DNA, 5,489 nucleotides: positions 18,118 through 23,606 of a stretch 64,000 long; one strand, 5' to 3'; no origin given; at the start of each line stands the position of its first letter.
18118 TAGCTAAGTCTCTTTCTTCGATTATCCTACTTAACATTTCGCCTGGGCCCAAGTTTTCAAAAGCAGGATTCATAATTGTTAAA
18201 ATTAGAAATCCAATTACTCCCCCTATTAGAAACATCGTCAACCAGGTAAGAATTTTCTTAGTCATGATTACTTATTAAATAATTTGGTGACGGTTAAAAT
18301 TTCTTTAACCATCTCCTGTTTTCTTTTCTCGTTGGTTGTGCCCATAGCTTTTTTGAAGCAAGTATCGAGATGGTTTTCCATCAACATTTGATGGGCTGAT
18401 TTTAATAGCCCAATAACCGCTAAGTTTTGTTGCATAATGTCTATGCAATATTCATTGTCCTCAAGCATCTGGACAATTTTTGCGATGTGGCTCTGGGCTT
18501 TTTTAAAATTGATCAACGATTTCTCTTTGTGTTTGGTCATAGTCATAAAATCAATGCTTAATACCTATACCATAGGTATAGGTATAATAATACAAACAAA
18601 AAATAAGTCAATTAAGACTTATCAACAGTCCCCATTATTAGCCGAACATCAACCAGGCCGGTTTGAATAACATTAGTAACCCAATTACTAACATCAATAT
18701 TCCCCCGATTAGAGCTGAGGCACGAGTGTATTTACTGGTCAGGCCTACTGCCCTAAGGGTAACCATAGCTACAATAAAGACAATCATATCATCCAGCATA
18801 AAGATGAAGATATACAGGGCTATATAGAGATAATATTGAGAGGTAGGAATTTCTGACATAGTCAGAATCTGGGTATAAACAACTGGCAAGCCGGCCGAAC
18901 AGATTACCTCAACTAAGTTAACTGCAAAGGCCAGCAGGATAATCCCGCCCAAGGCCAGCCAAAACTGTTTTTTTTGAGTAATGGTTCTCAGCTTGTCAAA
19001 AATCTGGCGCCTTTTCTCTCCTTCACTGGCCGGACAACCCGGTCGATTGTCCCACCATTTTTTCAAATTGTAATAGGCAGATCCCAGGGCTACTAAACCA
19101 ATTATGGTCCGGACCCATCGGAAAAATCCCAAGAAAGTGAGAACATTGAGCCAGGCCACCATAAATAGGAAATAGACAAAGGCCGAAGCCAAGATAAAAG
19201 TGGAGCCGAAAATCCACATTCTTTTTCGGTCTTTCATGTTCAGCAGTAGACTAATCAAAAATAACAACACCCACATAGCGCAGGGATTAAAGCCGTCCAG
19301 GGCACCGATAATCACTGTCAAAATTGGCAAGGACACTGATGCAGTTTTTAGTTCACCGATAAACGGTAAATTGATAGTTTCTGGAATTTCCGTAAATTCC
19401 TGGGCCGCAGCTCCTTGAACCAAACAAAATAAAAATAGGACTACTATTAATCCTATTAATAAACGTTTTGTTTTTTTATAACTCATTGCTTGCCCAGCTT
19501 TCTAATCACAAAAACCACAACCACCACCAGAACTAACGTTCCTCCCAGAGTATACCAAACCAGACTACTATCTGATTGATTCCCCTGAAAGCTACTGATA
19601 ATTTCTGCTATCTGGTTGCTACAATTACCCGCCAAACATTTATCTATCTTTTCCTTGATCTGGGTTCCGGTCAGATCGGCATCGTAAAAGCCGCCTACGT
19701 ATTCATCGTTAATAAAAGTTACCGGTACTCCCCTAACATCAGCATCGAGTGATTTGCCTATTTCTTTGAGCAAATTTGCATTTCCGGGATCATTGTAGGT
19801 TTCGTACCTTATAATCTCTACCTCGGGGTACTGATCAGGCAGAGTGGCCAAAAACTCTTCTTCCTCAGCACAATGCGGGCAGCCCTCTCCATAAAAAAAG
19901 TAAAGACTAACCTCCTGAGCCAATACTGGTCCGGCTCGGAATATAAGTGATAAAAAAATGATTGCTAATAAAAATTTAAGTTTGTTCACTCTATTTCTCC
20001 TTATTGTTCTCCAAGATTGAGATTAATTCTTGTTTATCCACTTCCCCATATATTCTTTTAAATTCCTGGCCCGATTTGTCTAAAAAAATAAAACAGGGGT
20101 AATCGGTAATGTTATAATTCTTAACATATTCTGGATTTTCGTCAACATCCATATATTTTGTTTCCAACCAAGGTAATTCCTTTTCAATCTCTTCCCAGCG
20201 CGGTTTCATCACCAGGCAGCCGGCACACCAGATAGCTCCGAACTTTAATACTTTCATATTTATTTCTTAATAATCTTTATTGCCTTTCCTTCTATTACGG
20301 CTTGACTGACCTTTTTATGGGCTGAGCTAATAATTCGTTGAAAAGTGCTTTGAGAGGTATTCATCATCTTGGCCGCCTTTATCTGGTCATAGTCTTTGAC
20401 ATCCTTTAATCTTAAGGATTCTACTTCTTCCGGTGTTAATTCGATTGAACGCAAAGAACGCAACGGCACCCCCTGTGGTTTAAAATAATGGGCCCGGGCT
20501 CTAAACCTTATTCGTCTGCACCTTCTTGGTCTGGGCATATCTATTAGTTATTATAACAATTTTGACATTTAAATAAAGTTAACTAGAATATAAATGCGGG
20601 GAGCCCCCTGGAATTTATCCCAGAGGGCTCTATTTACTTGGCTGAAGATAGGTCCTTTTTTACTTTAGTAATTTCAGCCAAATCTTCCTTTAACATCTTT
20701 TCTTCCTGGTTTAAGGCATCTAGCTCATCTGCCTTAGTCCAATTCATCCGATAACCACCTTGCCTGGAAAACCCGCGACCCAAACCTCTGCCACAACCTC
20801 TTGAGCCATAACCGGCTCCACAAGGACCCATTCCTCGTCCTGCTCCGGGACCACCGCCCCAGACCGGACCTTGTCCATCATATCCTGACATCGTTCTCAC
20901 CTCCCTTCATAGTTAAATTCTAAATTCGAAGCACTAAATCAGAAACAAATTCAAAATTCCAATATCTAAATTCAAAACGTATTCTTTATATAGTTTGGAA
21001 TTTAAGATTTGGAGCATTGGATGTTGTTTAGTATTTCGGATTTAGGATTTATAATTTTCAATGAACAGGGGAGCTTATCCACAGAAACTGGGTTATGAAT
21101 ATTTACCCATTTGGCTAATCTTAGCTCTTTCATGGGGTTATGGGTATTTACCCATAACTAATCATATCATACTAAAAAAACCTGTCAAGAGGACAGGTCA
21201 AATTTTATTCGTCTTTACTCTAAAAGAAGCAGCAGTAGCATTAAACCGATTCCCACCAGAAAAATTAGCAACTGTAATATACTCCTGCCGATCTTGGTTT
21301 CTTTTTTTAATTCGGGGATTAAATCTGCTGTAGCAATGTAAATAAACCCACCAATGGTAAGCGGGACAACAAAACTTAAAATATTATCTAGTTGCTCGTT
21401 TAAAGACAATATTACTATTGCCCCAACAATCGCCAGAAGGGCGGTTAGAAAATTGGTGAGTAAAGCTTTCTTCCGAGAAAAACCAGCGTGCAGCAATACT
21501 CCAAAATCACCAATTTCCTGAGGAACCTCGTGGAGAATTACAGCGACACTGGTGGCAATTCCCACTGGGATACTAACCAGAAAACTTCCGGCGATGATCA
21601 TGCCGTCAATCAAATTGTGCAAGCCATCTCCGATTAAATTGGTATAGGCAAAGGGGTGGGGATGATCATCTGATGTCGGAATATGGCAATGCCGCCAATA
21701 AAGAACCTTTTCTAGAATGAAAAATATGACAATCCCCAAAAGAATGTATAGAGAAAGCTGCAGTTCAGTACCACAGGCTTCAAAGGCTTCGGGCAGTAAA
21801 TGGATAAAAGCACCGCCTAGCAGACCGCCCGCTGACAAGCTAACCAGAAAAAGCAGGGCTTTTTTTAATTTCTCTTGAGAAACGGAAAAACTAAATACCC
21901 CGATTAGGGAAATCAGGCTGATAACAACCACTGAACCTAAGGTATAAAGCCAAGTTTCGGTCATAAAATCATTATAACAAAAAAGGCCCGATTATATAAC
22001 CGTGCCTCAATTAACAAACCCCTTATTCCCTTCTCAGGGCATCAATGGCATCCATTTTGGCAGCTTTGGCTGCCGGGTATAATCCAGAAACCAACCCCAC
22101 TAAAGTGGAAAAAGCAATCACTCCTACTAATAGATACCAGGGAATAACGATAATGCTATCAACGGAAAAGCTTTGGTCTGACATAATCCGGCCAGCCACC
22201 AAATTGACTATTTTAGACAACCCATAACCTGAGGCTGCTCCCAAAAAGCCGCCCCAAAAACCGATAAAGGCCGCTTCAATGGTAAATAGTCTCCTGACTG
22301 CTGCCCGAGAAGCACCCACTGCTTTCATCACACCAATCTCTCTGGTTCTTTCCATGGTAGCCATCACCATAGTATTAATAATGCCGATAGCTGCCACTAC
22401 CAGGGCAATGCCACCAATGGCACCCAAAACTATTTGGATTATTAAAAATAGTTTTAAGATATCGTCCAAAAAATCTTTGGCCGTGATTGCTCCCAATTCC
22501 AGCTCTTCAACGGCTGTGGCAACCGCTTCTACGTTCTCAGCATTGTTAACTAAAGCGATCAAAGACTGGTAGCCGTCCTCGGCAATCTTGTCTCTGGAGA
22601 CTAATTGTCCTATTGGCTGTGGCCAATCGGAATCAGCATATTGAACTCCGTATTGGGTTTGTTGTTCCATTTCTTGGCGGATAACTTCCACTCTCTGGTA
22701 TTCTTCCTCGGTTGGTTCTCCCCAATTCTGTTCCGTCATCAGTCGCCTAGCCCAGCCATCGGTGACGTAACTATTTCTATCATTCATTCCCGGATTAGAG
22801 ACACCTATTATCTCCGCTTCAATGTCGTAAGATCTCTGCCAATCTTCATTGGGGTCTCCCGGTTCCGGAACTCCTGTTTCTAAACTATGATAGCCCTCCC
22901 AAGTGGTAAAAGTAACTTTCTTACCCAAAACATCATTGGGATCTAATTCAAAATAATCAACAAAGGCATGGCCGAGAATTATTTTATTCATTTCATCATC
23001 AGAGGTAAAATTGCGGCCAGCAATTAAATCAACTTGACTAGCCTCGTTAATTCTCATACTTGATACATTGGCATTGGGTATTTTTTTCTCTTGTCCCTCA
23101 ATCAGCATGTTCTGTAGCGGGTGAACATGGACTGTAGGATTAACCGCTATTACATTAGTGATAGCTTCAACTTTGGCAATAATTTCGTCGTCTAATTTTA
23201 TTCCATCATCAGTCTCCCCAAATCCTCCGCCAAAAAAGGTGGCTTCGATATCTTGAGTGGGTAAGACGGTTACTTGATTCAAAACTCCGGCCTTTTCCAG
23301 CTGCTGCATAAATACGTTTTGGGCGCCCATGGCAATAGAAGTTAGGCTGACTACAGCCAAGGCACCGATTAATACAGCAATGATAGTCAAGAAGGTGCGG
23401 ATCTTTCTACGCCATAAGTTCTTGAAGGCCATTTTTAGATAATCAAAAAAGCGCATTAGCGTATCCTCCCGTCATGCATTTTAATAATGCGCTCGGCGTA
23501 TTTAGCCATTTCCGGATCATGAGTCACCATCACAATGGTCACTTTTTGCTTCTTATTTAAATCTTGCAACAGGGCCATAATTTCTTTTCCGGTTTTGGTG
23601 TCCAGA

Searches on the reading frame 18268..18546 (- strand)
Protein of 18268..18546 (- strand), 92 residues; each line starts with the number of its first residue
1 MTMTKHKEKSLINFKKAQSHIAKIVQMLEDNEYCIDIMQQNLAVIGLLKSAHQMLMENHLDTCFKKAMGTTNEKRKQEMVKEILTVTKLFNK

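Call 3: search_protein_families(library=pfam, proteins=[window:18268-18546:-], max_evalue=0.01)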
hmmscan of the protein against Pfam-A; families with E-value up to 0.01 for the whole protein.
window:18268-18546:- (92 aa): 1 family
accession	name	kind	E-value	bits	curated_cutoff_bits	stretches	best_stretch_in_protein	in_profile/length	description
PF02583.22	Trns_repr_metal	-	7.9e-16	58.7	22.8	1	7-86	2-75/78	Metal-sensitive transcriptional repressor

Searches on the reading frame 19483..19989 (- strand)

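Call 3: search_protein_families(library=pfam, proteins=[window:19483-19989:-], max_evalue=0.01)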
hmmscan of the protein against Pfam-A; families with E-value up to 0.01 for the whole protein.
window:19483-19989:- (168 aa): 2 families
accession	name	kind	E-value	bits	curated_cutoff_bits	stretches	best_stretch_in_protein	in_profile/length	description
PF00462.30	Glutaredoxin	-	0.0043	17.7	22.9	1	35-98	7-60/60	Glutaredoxin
PF13728.12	TraF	-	0.0052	17.1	23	1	23-94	127-199/224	F plasmid transfer operon protein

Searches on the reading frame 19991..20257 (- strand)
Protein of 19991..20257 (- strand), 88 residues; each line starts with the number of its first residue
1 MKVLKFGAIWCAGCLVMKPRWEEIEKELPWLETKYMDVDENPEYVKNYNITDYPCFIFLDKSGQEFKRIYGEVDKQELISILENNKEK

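Call 3: search_protein_families(library=pfam, proteins=[window:19991-20257:-], max_evalue=0.01)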
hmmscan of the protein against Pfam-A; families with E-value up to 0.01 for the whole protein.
window:19991-20257:- (88 aa): 5 families
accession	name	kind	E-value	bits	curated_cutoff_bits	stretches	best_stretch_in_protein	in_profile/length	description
PF00085.26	Thioredoxin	-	8.3e-14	51.9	23.5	1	3-83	22-102/103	Thioredoxin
PF14595.12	Thioredoxin_9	-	3.5e-08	33.9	25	1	2-68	44-113/129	Thioredoxin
PF13098.12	Thioredoxin_2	-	1.7e-05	25.5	27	1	23-82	60-104/104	Thioredoxin-like domain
PF13905.12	Thioredoxin_8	-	6e-05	23.7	27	1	20-64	49-93/94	Thioredoxin-like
PF02966.22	DIM1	-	0.0032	17.7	27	1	3-85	24-106/133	Mitosis protein DIM1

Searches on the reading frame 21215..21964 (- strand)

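Call 66: search_protein_families(library=pfam, proteins=[window:21215-21964:-], max_evalue=0.0001)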
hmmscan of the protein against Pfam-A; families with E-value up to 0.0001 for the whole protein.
window:21215-21964:- (249 aa): 1 family
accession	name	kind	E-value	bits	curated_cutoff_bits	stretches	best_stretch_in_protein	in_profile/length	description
PF02535.28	Zip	-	2.2e-47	162.3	35.1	2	106-245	178-322/323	ZIP Zinc transporter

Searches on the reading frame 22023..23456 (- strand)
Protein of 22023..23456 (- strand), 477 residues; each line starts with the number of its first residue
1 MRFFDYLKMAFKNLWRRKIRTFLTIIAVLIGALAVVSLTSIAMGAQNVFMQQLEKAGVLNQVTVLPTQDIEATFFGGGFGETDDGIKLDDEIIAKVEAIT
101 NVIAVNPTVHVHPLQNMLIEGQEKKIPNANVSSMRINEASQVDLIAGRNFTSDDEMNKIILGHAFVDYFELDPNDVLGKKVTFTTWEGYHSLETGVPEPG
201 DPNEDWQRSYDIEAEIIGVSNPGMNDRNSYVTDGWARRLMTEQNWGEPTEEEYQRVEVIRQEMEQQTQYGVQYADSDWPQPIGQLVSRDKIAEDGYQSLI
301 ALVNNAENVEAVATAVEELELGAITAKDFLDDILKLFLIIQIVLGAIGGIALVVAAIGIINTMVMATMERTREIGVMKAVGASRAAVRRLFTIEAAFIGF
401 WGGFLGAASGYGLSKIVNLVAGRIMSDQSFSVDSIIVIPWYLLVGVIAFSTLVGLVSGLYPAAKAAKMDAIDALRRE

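Call 66: search_protein_families(library=pfam, proteins=[window:22023-23456:-], max_evalue=0.0001)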
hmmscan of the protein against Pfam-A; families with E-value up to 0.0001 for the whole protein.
window:22023-23456:- (477 aa): 2 families
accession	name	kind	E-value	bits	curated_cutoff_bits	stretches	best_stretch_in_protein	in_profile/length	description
PF02687.27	FtsX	-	3.3e-21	76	25.5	1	346-469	2-119/120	FtsX-like permease C-terminal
PF12704.14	MacB_PCD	-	1.3e-12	48.9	27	1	21-317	1-205/207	MacB-like periplasmic core domain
